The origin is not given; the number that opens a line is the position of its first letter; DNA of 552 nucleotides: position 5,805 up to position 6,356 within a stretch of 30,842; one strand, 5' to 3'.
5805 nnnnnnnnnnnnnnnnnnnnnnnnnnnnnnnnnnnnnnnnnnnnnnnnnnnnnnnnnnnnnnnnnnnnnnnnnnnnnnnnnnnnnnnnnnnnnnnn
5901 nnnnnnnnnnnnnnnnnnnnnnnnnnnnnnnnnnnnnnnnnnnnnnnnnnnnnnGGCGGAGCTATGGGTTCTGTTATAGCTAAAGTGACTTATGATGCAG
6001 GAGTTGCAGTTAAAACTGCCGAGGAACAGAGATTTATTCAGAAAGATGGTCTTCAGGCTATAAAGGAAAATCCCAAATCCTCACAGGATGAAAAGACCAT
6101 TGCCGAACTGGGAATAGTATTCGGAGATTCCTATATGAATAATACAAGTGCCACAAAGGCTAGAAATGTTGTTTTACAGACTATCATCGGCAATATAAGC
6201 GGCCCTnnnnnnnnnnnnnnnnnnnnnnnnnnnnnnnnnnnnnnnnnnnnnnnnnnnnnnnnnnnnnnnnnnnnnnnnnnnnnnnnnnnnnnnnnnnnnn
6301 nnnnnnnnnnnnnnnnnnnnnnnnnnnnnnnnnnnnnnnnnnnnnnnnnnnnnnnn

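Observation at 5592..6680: Gene composed of four near-identical 243-bp (81-aa) tandem units of unknown function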

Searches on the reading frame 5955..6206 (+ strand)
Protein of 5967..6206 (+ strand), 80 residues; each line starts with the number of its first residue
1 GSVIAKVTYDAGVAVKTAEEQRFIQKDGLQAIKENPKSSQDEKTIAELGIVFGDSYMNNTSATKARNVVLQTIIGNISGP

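Call 43: search_protein_representatives(alignment_id=A2)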
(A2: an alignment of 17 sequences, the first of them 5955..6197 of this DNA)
Query: 17 sequences, 81 profile positions. Proteins with E-value up to 0.001 (for the whole library): 144; up to 1e-10: 87; up to 1e-30: 31. The best 144 are listed.
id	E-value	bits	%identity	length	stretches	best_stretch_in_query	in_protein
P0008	1.1e-86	301.0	-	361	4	1-80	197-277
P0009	3.6e-84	293.0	-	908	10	3-81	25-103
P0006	6.6e-80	279.3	-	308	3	2-80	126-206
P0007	1.3e-78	275.2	-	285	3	2-80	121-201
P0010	3.1e-76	267.6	-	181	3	1-81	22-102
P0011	8.5e-74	259.8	-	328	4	2-80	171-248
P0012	1.8e-72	255.5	-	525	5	2-79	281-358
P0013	5.5e-72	254.0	-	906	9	23-80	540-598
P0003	3.3e-70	248.3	-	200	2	2-78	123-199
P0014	1.6e-64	230.0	-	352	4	2-80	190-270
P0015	3.5e-62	222.6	-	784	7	1-80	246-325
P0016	4.2e-59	212.7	-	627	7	3-62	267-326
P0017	1.6e-53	194.8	-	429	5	2-80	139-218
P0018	1.6e-52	191.6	-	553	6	1-80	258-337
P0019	5.1e-49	180.4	-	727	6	2-78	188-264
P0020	1.0e-46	173.0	-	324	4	2-80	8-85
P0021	1.2e-46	172.8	-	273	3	23-79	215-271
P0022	3.0e-44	165.1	-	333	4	2-79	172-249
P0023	5.6e-44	164.2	-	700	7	3-53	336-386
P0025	6.3e-42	157.6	-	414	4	2-79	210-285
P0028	2.1e-39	149.5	-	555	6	2-79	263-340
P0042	1.1e-24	102.4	-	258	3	2-79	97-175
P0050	3.1e-22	94.5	-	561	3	3-77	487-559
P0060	5.3e-20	87.4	-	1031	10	5-67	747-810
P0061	1.1e-18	83.1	-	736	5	19-80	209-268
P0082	1.2e-12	63.8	-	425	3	2-80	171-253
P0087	5.4e-12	61.7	-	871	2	24-57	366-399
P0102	1.5e-09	53.9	-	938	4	26-63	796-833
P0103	1.6e-09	53.8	-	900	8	30-55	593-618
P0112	5.4e-08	48.9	-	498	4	29-79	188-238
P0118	1.6e-07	47.4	-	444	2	20-63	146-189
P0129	3.2e-06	43.2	-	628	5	7-80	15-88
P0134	9.5e-06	41.7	-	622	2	3-58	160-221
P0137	1.9e-05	40.7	-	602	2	19-58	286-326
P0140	4.5e-05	39.6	-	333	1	6-80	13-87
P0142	8.8e-05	38.6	-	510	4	5-67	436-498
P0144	1.1e-04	38.3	-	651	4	2-81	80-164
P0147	7.5e-04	35.6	-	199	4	31-67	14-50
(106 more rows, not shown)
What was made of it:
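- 144 homologous clusters exist (call 43).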

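Call 46: search_protein_families(library=pfam, proteins=[P0008, P0009, P0013, P0015, P0050, P0060, P0061, P0087, P0102, P0103], max_evalue=0.01)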
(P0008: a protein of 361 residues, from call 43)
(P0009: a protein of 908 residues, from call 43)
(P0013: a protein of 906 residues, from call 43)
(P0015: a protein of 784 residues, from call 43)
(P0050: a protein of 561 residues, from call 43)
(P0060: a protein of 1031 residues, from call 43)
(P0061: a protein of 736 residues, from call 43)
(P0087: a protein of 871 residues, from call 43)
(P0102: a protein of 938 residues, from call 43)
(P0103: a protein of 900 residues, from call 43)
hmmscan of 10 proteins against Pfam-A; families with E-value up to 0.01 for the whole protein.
P0008 (361 aa): 4 families
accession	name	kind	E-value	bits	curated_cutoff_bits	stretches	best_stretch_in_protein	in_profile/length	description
PF02550.21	AcetylCoA_hydro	-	0.00097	19.6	24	0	215-268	80-132/198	Acetyl-CoA hydrolase/transferase N-terminal domain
PF04686.18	SsgA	-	0.0015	18.9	25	0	126-152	18-44/98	Streptomyces sporulation and cell division protein, SsgA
PF05164.18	ZapA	-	0.0021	18.8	23.8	0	58-105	25-72/88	Cell division protein ZapA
PF18704.7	Chromo_2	-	0.0034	17.9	25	0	126-158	10-42/68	Chromatin organization modifier domain 2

P0009 (908 aa): 2 families
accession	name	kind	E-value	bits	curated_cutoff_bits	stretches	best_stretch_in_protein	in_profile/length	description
PF08771.16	FRB_dom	-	0.00019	22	24.7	0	601-667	4-69/99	FKBP12-rapamycin binding domain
PF18185.7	STALD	-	0.0095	15.8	24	0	519-569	51-101/211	Sir2- and TIR-associating SLOG family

P0013 (906 aa): 0 families

P0015 (784 aa): 2 families
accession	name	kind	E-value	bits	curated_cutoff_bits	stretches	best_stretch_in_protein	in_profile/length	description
PF20389.3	DUF6684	-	0.0015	19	24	0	236-271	41-76/79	Family of unknown function (DUF6684)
PF19111.5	DUF5798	-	0.005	17.5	27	0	583-616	24-57/89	Family of unknown function (DUF5798)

P0050 (561 aa): 2 families
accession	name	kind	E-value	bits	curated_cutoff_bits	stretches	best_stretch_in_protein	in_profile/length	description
PF07722.19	Peptidase_C26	-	4.9e-47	160.9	20.5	1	42-234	27-219/219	Peptidase C26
PF00117.34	GATase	-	2.5e-13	50.5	22.8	1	110-249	62-188/190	Glutamine amidotransferase class-I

P0060 (1031 aa): 6 families
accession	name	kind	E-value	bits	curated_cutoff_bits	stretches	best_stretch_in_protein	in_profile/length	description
PF20525.3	DUF6740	-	1.2e-06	27.5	27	0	667-707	191-231/532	Family of unknown function (DUF6740)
PF03698.18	UPF0180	-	0.003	18.1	25.4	0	282-337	10-63/77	Uncharacterised protein family (UPF0180)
PF15508.11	NAAA-beta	-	0.0031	18.3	27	0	397-428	31-62/63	beta subunit of N-acylethanolamine-hydrolyzing acid amidase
PF22740.1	PapZ_C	-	0.0032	18.1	27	0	371-405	5-39/121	RapZ C-terminal domain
PF07002.22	Copine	-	0.0037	17.2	27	0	279-318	8-47/218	Copine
PF14164.11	YqzH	-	0.0045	17.4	30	0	344-398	4-58/64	YqzH-like protein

P0061 (736 aa): 0 families

P0087 (871 aa): 0 families

P0102 (938 aa): 0 families

P0103 (900 aa): 2 families
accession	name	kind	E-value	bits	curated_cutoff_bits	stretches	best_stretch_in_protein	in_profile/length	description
PF03207.18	OspD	-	2.4e-05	24.3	25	0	684-746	34-93/254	Borrelia outer surface protein D (OspD)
PF10346.14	Con-6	-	0.0005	20.3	25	0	460-486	8-34/34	Conidiation protein 6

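Call 47: find_encoding_contigs(protein=P0009, flank=10000, max_places=3)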
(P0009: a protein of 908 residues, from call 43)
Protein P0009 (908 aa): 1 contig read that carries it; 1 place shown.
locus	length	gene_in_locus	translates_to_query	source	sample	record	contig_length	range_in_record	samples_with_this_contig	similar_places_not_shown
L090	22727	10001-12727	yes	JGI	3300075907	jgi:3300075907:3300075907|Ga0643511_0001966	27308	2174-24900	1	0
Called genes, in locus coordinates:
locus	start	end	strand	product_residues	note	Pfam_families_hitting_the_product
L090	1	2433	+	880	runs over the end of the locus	PF12774:AAA_6 (faint), PF12775:AAA_7 (faint), PF20030:bpMoxR (faint), PF00004:AAA (faint), PF00158:Sigma54_activat (faint), PF07728:AAA_5, PF17867:AAA_lid_7, PF07728:AAA_5, +4 more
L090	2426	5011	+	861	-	PF00092:VWA, PF13519:VWA_2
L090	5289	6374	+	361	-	-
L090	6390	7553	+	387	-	-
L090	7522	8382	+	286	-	-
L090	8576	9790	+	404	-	-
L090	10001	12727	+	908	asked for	-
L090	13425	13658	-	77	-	-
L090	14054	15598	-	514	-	PF03415:Peptidase_C11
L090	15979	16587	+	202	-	-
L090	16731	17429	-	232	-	PF00687:Ribosomal_L1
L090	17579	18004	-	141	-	PF03946:Ribosomal_L11_N, PF00298:Ribosomal_L11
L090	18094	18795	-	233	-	PF02357:NusG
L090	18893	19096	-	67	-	PF00584:SecE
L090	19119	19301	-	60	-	PF00471:Ribosomal_L33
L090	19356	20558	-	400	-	PF00009:GTP_EFTU, PF03144:GTP_EFTU_D2, PF03143:GTP_EFTU_D3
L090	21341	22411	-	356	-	PF14804:Jag_N, PF13083:KH_KhpA-B, PF01424:R3H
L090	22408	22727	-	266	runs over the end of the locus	PF02096:60KD_IMP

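Call 48: find_encoding_contigs(protein=P0008, flank=10000, max_places=3)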
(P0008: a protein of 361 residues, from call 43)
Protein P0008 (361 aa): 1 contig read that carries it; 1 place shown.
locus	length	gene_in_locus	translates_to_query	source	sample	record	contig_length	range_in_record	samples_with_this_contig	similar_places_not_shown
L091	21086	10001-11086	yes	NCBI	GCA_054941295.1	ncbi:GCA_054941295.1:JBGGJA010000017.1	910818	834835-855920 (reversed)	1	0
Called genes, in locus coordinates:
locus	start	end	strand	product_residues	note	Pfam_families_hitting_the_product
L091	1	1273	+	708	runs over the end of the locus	-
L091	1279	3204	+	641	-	-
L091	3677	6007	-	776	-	PF00069:Pkinase, PF07714:PK_Tyr_Ser-Thr, PF03109:ABC1, PF13174:TPR_6 (faint), PF13424:TPR_12 (faint), PF06848:Disaggr_repeat, PF13428:TPR_14 (faint)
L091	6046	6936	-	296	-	-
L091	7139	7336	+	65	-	-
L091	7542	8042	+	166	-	PF10706:Aminoglyc_resit (weak), PF19502:DUF6036 (weak), PF08843:AbiEii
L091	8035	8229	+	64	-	-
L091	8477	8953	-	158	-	PF01850:PIN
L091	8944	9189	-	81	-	PF04014:MazE_antitoxin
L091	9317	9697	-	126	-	PF01738:DLH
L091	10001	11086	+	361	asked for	-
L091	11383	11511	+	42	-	-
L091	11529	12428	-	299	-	-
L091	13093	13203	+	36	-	PF14319:Zn_Tnp_IS91 (weak)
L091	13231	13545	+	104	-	-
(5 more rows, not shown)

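Call 49: list_cluster_members(proteins=[P0008, P0011, P0012, P0013, P0014, P0015, P0017, P0018, P0019, P0023])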
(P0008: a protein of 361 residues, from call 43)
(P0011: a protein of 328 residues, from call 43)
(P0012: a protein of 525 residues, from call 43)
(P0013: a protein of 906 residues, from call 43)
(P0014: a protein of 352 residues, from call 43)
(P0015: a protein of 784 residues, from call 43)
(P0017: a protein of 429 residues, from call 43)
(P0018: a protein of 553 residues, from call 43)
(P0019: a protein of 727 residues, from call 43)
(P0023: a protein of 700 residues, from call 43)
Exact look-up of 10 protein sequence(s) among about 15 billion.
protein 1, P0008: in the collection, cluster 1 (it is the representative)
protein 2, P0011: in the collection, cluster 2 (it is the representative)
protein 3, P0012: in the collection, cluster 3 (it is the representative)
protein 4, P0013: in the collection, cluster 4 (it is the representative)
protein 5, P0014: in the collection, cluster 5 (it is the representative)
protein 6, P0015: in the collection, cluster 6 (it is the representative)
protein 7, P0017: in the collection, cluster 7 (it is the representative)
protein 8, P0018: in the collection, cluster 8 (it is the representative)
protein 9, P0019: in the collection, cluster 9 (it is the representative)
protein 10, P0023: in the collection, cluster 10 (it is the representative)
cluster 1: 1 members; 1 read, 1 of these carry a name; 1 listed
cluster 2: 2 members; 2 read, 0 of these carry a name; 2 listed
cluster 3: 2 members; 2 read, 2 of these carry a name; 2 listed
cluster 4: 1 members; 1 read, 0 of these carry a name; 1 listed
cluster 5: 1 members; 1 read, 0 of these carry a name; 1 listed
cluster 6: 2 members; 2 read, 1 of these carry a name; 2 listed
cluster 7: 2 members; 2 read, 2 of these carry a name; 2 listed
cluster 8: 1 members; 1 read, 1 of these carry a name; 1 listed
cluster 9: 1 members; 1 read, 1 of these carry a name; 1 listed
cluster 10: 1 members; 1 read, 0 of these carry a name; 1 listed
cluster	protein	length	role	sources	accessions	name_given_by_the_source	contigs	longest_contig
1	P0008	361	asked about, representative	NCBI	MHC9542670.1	MAG: hypothetical protein AB9903_24435 [Vulcanimicrobiota bacterium]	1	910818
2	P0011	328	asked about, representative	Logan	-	-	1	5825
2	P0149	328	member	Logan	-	-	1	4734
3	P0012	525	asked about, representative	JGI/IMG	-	hypothetical protein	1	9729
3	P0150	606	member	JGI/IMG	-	hypothetical protein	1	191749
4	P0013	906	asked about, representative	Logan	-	-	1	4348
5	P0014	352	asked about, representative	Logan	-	-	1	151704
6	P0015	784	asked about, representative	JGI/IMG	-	hypothetical protein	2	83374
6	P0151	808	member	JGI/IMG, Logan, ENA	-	-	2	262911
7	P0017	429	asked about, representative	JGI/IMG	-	hypothetical protein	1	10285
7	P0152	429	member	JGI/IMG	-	hypothetical protein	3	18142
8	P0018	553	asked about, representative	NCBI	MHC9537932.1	MAG: hypothetical protein AB9903_00280 [Vulcanimicrobiota bacterium]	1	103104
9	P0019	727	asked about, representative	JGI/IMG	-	hypothetical protein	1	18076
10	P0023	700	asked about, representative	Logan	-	-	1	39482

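Call 51: search_solved_structures(query=A2, max_evalue=10)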
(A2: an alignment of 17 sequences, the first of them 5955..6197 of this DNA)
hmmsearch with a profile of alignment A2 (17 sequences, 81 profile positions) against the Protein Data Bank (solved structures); distinct sequences matched with E-value up to 10: 3.
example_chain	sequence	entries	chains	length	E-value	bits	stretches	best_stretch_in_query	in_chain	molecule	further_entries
9h2i_B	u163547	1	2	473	0.11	15.8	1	35-80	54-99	Dihydrolipoyl dehydrogenase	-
4jdr_A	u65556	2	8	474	0.12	15.8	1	35-80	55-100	Dihydrolipoyl dehydrogenase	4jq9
4j0e_A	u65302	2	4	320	0.78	13.1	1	1-39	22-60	Probable 3-hydroxyacyl-CoA dehydrogenase F54C8.1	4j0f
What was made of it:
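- PDB sequence search gives nothing better than E = 0.11 (call 51).
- Tried and rejected: PDB sequence profile search: nothing better than E = 0.11 (call 51).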

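Call 52: search_protein_families(library=pfam, proteins=[window:5967-6206:+], max_evalue=10)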
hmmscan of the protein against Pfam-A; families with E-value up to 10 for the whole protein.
seq(80 aa): 1 family
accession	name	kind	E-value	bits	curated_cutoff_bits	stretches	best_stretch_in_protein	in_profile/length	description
PF16714.10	TyrRSs_C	-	0.044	14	30.6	1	3-40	22-59/120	Tyrosyl-tRNA synthetase C-terminal domain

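Call 53: search_protein_families(library=padloc, proteins=[P0009, P0013, P0015], max_evalue=1)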
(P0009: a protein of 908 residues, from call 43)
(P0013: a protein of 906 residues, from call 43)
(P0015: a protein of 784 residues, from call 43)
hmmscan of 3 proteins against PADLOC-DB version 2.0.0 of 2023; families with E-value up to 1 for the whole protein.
P0009 (908 aa): 2 families
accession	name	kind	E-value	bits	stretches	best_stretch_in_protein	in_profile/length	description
PDLC04449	PDC-M14B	-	0.0012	16.4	1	5-75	184-255/267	-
PDLC03702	HEase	-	0.013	13.3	1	19-71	154-206/258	homing endonuclease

P0013 (906 aa): 0 families

P0015 (784 aa): 1 family
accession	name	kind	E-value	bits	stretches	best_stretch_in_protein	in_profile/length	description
PDLC02747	PbeC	-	0.006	13.5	1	561-727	359-519/632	PbeC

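Call 57: find_encoding_contigs(protein=P0014, flank=10000, max_places=2)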
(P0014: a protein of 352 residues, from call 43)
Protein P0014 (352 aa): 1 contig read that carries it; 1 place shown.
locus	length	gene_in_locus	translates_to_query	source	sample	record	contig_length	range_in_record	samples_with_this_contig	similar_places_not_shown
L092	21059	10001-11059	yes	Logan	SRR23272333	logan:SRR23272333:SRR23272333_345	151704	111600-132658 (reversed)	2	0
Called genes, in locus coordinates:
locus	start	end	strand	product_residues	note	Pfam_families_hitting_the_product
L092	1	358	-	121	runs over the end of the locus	-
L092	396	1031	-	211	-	PF07238:PilZ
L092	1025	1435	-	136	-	-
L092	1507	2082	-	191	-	-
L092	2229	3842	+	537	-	PF02113:Peptidase_S13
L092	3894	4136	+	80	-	-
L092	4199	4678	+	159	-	-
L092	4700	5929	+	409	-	PF13353:Fer4_12 (faint), PF04055:Radical_SAM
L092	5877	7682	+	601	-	PF11838:ERAP1_C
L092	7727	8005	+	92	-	-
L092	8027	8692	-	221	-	-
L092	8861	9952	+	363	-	-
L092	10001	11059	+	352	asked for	-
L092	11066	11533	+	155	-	-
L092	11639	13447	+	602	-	-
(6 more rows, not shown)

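Call 58: find_encoding_contigs(protein=P0018, flank=10000, max_places=2)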
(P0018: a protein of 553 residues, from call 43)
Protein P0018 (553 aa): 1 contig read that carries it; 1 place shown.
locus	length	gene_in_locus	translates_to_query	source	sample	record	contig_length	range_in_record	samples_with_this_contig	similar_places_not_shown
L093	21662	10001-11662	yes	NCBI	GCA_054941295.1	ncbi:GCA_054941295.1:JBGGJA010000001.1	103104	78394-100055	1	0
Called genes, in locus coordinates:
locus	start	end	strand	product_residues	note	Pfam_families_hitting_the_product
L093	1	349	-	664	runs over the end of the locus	PF01564:Spermine_synth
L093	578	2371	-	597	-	PF13620:CarboxypepD_reg (weak), PF13715:CarbopepD_reg_2 (weak)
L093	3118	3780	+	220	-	PF01738:DLH (faint), PF00561:Abhydrolase_1, PF12146:Hydrolase_4, PF12697:Abhydrolase_6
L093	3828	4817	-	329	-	-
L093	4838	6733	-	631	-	PF22785:Tc-R-P (faint), PF14566:PTPlike_phytase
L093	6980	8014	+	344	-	PF03009:GDPD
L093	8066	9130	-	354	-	PF18626:Gln_deamidase_2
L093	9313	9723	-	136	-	-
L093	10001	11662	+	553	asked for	-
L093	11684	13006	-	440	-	-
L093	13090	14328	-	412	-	-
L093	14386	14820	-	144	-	PF01042:Ribonuc_L-PSP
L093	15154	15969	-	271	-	PF01145:Band_7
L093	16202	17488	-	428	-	PF07690:MFS_1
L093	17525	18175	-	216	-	-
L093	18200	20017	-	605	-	PF02705:K_trans, PF22776:K_trans_C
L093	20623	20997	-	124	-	PF20460:DUF6713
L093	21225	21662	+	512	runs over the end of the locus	PF01590:GAF, PF13185:GAF_2, PF13492:GAF_3 (weak), PF01590:GAF, PF13185:GAF_2, PF13492:GAF_3 (weak), PF01590:GAF, PF13185:GAF_2, +1 more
